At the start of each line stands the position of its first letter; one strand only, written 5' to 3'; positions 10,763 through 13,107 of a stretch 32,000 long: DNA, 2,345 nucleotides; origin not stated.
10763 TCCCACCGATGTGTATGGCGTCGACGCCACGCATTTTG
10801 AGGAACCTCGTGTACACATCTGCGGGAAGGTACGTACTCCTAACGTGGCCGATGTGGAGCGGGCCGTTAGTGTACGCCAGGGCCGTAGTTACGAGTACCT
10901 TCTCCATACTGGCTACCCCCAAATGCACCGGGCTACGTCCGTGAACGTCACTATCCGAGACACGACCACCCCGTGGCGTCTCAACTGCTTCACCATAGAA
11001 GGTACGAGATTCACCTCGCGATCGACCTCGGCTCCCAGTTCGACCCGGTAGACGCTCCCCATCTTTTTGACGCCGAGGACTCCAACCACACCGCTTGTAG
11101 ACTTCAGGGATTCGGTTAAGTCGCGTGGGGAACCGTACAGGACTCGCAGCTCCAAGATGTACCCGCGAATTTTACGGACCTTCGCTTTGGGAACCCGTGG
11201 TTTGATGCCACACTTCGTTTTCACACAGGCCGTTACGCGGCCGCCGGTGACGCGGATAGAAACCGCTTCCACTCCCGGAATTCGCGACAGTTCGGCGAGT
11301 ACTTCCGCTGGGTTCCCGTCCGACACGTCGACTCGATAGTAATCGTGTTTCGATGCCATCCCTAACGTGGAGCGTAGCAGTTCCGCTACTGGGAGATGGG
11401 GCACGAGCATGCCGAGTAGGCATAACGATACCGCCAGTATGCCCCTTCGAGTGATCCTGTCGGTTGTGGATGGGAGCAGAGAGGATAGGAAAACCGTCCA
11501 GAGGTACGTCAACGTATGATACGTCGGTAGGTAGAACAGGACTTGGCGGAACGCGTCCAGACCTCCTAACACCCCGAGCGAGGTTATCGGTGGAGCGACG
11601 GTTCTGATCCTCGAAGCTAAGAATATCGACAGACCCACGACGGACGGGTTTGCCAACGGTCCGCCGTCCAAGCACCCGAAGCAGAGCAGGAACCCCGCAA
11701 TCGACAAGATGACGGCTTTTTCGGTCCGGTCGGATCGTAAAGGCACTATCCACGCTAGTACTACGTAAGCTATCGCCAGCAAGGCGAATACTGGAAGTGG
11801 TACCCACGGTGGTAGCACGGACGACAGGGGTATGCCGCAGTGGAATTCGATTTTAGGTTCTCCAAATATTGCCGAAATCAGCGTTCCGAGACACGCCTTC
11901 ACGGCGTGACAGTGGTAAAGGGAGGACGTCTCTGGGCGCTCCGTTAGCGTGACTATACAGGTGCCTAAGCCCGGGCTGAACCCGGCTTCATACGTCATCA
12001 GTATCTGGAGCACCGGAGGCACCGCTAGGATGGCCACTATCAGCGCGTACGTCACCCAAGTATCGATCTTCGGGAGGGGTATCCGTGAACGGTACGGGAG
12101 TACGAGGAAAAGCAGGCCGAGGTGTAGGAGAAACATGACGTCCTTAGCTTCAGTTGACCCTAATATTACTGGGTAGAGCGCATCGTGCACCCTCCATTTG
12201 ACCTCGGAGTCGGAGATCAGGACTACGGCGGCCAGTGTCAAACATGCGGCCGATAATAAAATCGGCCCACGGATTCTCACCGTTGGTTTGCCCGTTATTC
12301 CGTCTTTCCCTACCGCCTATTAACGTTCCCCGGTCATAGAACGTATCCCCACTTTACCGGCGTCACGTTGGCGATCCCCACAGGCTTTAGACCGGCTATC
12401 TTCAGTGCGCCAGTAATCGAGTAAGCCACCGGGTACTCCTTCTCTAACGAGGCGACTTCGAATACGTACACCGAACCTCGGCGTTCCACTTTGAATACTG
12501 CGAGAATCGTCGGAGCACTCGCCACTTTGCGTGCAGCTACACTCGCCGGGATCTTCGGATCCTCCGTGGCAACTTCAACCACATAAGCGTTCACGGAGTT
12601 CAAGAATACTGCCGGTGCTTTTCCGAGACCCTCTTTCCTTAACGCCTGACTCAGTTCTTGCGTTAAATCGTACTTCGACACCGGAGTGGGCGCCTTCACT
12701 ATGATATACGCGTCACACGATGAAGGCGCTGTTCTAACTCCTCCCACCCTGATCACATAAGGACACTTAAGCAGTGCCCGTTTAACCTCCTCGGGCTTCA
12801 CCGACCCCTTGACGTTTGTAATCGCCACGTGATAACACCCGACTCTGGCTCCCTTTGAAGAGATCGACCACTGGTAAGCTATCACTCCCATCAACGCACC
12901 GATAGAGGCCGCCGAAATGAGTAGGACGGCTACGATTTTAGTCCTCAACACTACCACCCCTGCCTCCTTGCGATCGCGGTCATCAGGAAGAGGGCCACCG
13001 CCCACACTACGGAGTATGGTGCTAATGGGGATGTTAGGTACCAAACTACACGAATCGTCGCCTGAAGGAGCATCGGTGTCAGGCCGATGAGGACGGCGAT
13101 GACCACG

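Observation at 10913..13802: Tandem paralogous membrane modules, one fused and one split, with conserved His/Cys-containing motifs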

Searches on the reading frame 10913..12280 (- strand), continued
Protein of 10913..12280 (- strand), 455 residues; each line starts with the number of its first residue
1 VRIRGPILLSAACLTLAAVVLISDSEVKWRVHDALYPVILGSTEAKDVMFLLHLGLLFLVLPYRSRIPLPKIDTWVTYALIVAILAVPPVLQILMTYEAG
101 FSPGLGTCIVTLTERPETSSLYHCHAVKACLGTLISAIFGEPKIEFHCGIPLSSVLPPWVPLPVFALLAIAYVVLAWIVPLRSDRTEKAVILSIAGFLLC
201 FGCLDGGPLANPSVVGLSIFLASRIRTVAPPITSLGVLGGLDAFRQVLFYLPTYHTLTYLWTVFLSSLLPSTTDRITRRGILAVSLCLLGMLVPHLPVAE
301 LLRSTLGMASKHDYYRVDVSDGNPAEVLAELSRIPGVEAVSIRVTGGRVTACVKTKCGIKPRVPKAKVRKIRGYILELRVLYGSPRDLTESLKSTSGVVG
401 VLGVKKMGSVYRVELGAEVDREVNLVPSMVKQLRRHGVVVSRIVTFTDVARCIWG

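Call 75: search_protein_families(library=ncbifam, alignment_id=A4, max_evalue=1)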
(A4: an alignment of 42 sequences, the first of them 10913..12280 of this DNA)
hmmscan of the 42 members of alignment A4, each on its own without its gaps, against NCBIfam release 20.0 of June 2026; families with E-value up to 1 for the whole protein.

A. member 1, window:10913-12280:- (455 aa): 2 families
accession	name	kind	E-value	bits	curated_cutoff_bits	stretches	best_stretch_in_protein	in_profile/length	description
TIGR02372.1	4_coum_CoA_lig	equivalog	0.099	11.3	334.7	0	318-356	304-342/386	4-coumarate--CoA ligase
NF033872.1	SidA_fam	subfamily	0.25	10.1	60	1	189-222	309-342/379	T4SS effector SidA family protein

B. families by the number of members that match (of 42 scanned): 19 families
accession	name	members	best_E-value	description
TIGR00370.1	TIGR00370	2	0.078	5-oxoprolinase subunit PxpB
NF033872.1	SidA_fam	2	0.13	T4SS effector SidA family protein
TIGR04370.1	glyco_rpt_poly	1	0.003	oligosaccharide repeat unit polymerase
TIGR00807.1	malonate_madL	1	0.01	malonate transporter subunit MadL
NF040962.1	near_HgcAB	1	0.013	HgcAB-associated protein HgcC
NF004434.0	PRK05771.3-3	1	0.015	V-type ATP synthase subunit I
TIGR02149.1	glgA_Coryne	1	0.047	glycogen synthase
NF010196.0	PRK13673.1-3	1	0.048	hypothetical protein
NF005623.0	PRK07375.2-2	1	0.053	putative monovalent cation/H+ antiporter subunit C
NF007375.0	PRK09880.1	1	0.063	L-idonate 5-dehydrogenase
NF003275.0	PRK04266.1-1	1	0.092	fibrillarin-like rRNA/tRNA 2'-O-methyltransferase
TIGR02372.1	4_coum_CoA_lig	1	0.099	4-coumarate--CoA ligase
NF058595.1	invert_tail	1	0.12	lipo-invert putative C-terminal anchoring domain-containing protein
NF052597.1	FILTED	1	0.12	FILTED domain-containing surface protein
TIGR04402.2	mob_CxxC_CxxC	1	0.29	mobilome CxxCx(11)CxxC protein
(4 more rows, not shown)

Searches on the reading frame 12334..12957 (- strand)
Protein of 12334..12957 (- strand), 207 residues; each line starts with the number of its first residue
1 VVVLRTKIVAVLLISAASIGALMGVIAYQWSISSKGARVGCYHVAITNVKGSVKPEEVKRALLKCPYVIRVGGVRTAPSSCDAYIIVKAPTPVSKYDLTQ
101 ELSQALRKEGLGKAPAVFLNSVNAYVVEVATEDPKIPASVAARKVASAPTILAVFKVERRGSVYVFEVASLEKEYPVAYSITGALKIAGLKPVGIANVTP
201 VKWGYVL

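Call 6: search_protein_families(library=pfam, proteins=[window:12334-12957:-], max_evalue=1)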
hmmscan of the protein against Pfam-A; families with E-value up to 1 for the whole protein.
window:12334-12957:- (207 aa): 0 families

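Call 7: search_protein_families(library=ncbifam, proteins=[window:12334-12957:-], max_evalue=1)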
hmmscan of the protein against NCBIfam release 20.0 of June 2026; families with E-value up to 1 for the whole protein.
window:12334-12957:- (207 aa): 0 families

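Call 13: find_homologous_proteins(query=window:12334-12957:-, max_evalue=0.01)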
Query window:12334-12957:- (207 aa): 6 proteins with E <= 0.01 among 485 candidates.
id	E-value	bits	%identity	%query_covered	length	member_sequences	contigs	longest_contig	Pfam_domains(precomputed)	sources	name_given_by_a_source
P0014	6.3e-115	400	92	99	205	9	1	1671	-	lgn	-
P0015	3.6e-107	375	86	99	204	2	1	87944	-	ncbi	ncbi:hypothetical protein [Methanopyrus sp.]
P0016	6.3e-107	374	85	99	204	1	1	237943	-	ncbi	ncbi:hypothetical protein [Methanopyrus sp.]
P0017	1.1e-106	373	85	99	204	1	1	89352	-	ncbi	ncbi:hypothetical protein [Methanopyrus sp.]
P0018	8.0e-75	269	63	89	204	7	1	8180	-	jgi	-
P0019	4.6e-74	267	60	99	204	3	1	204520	-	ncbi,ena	-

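Call 30: search_solved_structures(query=A2, max_evalue=10)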
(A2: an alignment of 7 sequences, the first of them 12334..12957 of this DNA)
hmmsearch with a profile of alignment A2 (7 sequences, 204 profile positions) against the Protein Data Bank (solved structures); distinct sequences matched with E-value up to 10: 6.
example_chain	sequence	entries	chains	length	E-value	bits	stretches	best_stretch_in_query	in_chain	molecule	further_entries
9jpf_C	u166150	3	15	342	1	12.5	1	59-138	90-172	Type I-F CRISPR-associated protein Csy3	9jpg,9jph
5uz9_C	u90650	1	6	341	1.1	12.4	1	59-138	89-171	CRISPR-associated protein Csy3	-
5xlo_A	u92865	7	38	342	1.1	12.4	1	59-138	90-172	CRISPR-associated protein Csy3 | CRISPR type I-F/YPEST-associated protein Csy3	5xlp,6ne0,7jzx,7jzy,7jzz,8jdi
6b44_C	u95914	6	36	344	1.1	12.4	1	59-138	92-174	CRISPR-associated protein Csy3 | CRISPR type I-F/YPEST-associated protein Csy3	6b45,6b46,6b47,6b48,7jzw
6vqv_E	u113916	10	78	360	1.2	12.2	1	59-138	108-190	CRISPR-associated protein Csy3 | CRISPR type I-F/YPEST-associated protein Csy3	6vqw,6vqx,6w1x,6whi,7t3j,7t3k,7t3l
7ecv_C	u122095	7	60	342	1.4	12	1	59-131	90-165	CRISPR-associated protein Csy3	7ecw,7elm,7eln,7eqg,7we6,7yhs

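Call 41: predict_structure(alignment_id=A2)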
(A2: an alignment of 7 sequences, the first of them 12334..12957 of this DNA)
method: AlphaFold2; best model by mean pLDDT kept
length: 207 residues; sequences in the alignment: 7
mean_pLDDT: 68.8   pTM: 0.56
mean pLDDT of the five models: 68.8, 40.1, 37.6, 35.7, 35.6
residues with pLDDT >= 90: 0; 70-90: 103; 50-70: 83; < 50: 21
segments of 3 or more residues with pLDDT < 50: 23-26, 28-39, 204-207
pLDDT, mean of each block of 10 residues (from residue 1): 58 59 48 44 66 72 76 60 64 72 80 65 76 80 82 79 82 81 81 72 39
secondary structure, 60 per line:
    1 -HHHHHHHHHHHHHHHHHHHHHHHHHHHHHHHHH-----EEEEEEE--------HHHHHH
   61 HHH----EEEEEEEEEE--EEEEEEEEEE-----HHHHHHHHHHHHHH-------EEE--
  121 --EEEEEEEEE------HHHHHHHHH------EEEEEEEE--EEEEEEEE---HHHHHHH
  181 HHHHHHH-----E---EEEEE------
elements in order: H2-34 E40-46 H55-63 E68-77 E80-89 H95-108 E116-118 E123-131 H138-146 E153-160 E163-170 H174-187 E197-201

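Call 47: fold_search(model_id=the predicted structure, library=pdb)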
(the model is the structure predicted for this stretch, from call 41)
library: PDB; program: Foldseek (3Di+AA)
matches with E <= 10: 1685; with E <= 0.001: 16
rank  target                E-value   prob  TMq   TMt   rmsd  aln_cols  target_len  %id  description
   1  2dt9_A                2.7e-04  0.99  0.28  0.34   8.4       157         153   18  Crystal structure of the regulatory subunit of aspartate kinase from Thermus flavus (released 2007-07-17)
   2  4nwn_A                3.3e-04  1.00  0.27  0.31  12.9       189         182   13  Computationally Designed Two-Component Self-Assembling Tetrahedral Cage T32-28 (released 2014-05-28)
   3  4nwn_M                3.5e-04  1.00  0.27  0.30  13.4       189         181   14  Computationally Designed Two-Component Self-Assembling Tetrahedral Cage T32-28 (released 2014-05-28)
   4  2nyi_B                3.9e-04  0.99  0.28  0.33  12.3       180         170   12  Crystal Structure of an Unknown Protein from Galdieria sulphuraria (released 2006-12-12)
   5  2f06_A                3.9e-04  0.99  0.26  0.33   9.3       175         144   11  Crystal structure of protein BT0572 from Bacteroides thetaiotaomicron (released 2005-12-27)
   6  2nyi_A                4.6e-04  0.99  0.28  0.33  12.3       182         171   13  Crystal Structure of an Unknown Protein from Galdieria sulphuraria (released 2006-12-12)
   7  4nwn_C                5.2e-04  0.99  0.25  0.28  13.5       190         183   16  Computationally Designed Two-Component Self-Assembling Tetrahedral Cage T32-28 (released 2014-05-28)
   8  3vcd_A                6.2e-04  0.99  0.26  0.28  13.9       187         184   14  Computationally Designed Self-assembling Octahedral Cage protein, O333, Crystallized in space group R32 (released 2012-06-06)
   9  1u8s_B                6.6e-04  0.98  0.26  0.30  12.7       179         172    9  Crystal structure of putative glycine cleavage system transcriptional repressor (released 2004-08-17)
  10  3p96                  8.4e-04  0.94  0.23  0.16  11.7       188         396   15  Crystal structure of Phosphoserine phosphatase SerB from Mycobacterium avium, native form (released 2010-11-10)
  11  4hhu_A                8.9e-04  0.99  0.27  0.32  13.7       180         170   11  Crystal Structure of Engineered Protein. Northeast Structural Genomics Consortium Target OR280. (released 2012-10-24)
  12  4hhu_B                9.4e-04  0.99  0.26  0.31  13.5       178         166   13  Crystal Structure of Engineered Protein. Northeast Structural Genomics Consortium Target OR280. (released 2012-10-24)
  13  3ab4_B                9.4e-04  0.97  0.25  0.29   8.9       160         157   13  Crystal structure of feedback inhibition resistant mutant of aspartate kinase from Corynebacterium glutamicum in compl (released 2010-06-23)
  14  5jlp                  1.0e-03  0.98  0.26  0.16  12.1       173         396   16  Crystal structure of Mycobacterium avium SerB2 in complex with serine at ACT domain (released 2017-05-03)
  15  5it4                  1.0e-03  0.96  0.24  0.16  12.0       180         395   16  Crystal structure of Mycobacterium avium SerB2 mutant D343N (released 2016-04-27)
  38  5t0o_B                2.5e-03  0.99  0.31  0.07  14.3       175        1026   10  Crystal Structure of a membrane protein (released 2017-09-06)
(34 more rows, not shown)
